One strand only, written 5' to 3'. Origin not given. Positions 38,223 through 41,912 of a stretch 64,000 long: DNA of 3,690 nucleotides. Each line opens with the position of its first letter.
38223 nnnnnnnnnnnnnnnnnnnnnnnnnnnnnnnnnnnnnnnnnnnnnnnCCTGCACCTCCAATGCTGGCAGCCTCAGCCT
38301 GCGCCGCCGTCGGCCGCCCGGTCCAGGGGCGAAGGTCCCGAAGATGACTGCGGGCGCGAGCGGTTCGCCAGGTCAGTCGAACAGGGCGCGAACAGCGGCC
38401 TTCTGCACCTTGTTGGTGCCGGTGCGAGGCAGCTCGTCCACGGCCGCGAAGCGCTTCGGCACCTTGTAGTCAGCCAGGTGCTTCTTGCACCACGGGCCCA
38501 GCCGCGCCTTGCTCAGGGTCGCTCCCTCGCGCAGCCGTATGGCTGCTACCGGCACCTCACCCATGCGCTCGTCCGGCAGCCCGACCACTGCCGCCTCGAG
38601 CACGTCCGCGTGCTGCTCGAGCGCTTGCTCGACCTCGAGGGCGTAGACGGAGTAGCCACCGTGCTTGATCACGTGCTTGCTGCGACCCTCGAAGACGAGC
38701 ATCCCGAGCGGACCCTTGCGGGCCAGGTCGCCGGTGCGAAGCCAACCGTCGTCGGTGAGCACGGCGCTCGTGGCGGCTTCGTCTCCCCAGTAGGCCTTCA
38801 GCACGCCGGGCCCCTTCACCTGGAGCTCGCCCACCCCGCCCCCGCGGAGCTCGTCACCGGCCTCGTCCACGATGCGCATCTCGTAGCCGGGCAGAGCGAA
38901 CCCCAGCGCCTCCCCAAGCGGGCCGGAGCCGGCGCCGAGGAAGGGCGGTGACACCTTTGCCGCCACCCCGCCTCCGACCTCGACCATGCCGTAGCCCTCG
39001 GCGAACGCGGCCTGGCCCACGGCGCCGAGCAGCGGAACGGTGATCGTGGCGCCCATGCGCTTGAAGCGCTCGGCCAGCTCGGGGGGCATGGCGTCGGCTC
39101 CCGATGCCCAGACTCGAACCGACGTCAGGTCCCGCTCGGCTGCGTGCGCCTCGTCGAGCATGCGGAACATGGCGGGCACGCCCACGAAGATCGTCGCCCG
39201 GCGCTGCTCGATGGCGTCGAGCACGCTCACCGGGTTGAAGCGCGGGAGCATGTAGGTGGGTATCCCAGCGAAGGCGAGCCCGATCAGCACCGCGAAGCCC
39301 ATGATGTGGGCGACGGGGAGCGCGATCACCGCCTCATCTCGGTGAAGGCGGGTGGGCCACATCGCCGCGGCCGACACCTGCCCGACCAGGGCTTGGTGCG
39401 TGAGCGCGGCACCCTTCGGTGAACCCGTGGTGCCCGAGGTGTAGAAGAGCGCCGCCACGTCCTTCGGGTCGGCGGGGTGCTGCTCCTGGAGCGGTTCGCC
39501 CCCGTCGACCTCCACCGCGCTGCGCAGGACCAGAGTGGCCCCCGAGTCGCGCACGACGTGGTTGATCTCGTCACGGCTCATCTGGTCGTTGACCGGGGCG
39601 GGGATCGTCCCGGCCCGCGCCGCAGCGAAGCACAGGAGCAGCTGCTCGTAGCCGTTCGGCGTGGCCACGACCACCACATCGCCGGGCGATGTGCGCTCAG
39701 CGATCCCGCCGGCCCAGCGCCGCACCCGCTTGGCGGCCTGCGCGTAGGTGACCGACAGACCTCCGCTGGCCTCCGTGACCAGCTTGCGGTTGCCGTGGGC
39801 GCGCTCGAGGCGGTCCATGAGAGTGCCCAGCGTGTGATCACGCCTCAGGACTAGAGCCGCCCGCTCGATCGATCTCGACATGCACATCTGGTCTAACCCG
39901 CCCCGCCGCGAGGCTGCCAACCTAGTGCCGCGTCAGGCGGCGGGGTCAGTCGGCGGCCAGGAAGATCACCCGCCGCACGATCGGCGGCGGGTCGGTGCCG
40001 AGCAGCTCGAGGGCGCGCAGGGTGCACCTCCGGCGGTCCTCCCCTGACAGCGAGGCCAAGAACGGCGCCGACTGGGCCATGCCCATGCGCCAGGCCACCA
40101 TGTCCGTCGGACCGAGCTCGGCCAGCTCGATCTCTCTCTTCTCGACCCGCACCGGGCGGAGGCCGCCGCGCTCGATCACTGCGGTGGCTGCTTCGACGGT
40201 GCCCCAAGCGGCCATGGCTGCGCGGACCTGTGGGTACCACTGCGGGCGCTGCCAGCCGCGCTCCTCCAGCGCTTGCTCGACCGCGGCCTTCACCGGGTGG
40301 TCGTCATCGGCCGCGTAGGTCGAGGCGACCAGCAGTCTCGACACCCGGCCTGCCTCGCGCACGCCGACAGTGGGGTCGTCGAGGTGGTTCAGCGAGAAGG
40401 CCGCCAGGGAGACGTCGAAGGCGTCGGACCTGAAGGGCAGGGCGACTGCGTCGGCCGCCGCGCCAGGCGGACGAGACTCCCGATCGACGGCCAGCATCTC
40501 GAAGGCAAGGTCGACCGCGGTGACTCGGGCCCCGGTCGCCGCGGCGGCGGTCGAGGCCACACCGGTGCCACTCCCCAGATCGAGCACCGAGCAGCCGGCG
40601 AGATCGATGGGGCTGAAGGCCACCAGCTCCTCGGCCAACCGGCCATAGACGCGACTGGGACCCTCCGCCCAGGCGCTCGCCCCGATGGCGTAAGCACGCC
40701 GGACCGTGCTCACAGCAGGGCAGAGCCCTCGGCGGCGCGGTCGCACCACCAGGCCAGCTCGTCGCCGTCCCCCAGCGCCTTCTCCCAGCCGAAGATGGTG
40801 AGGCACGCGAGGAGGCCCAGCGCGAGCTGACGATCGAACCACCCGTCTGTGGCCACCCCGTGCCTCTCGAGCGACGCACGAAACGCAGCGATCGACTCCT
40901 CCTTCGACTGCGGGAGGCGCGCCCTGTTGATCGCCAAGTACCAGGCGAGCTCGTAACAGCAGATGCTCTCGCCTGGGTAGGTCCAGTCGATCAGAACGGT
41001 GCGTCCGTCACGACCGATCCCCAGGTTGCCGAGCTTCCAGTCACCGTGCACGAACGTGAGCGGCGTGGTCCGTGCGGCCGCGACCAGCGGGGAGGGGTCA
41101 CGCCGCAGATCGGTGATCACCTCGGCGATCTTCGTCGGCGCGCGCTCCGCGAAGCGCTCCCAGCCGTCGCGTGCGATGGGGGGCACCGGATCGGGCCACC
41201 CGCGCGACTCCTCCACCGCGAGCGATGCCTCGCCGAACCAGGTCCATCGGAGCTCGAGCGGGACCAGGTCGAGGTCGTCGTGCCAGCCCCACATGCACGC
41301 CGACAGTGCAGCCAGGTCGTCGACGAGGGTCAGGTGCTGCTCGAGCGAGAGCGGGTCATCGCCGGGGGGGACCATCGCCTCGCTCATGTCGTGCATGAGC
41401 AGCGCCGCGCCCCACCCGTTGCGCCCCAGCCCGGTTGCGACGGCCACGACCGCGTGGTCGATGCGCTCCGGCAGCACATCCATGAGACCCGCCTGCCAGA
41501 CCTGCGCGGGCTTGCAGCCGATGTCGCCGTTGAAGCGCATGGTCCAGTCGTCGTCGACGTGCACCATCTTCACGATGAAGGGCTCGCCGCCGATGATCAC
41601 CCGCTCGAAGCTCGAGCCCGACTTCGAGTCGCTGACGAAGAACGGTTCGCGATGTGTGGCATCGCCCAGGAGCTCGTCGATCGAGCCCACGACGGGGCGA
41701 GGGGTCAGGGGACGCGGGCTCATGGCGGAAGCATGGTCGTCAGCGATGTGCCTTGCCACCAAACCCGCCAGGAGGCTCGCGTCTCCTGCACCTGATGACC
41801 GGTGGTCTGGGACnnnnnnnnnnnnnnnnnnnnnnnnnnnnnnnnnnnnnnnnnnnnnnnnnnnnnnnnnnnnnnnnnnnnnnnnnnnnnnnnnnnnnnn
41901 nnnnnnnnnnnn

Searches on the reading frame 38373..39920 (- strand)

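Call 50: search_protein_families(library=pfam, proteins=[window:38373-39920:-], max_evalue=0.00001)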
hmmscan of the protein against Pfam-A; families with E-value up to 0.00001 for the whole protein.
window:38373-39920:- (515 aa): 2 families
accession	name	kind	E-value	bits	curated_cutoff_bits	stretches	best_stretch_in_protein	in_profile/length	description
PF00501.34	AMP-binding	-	3.2e-68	230.7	29.9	1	45-378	11-384/384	AMP-binding enzyme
PF13193.12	AMP-binding_C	-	8e-20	72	24.5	1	429-504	1-76/76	AMP-binding enzyme C-terminal domain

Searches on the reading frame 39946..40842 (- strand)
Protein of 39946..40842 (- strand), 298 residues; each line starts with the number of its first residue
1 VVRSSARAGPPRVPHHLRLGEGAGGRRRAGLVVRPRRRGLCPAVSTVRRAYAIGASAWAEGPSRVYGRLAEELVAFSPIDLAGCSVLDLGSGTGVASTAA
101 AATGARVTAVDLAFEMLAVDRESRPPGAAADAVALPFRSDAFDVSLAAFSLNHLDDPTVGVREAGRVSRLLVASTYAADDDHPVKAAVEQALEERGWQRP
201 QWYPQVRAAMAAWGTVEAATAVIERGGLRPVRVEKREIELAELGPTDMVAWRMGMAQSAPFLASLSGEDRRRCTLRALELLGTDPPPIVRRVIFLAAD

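Call 50: search_protein_families(library=pfam, proteins=[window:39946-40842:-], max_evalue=0.00001)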
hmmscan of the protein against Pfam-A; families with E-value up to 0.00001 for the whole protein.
window:39946-40842:- (298 aa): 5 families
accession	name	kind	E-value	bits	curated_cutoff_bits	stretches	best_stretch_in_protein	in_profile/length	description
PF08241.18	Methyltransf_11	-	6.6e-15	56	21.2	1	87-168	1-87/95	Methyltransferase domain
PF13649.12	Methyltransf_25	-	6.6e-11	43.2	27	1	86-167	1-92/97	Methyltransferase domain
PF13489.12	Methyltransf_23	-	1.1e-08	35.5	27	1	65-198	5-135/164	Methyltransferase domain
PF08242.18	Methyltransf_12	-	1.9e-06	28.9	30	1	87-166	1-90/98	Methyltransferase domain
PF13847.12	Methyltransf_31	-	7.3e-06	26.2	27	0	82-177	3-113/145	Methyltransferase domain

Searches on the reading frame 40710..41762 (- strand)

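Call 50: search_protein_families(library=pfam, proteins=[window:40710-41762:-], max_evalue=0.00001)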
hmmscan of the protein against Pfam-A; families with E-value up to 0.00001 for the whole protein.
window:40710-41762:- (350 aa): 1 family
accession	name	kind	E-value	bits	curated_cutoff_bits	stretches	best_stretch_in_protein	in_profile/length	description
PF01636.29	APH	-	8e-06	26.2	23.2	0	194-284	129-216/239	Phosphotransferase enzyme family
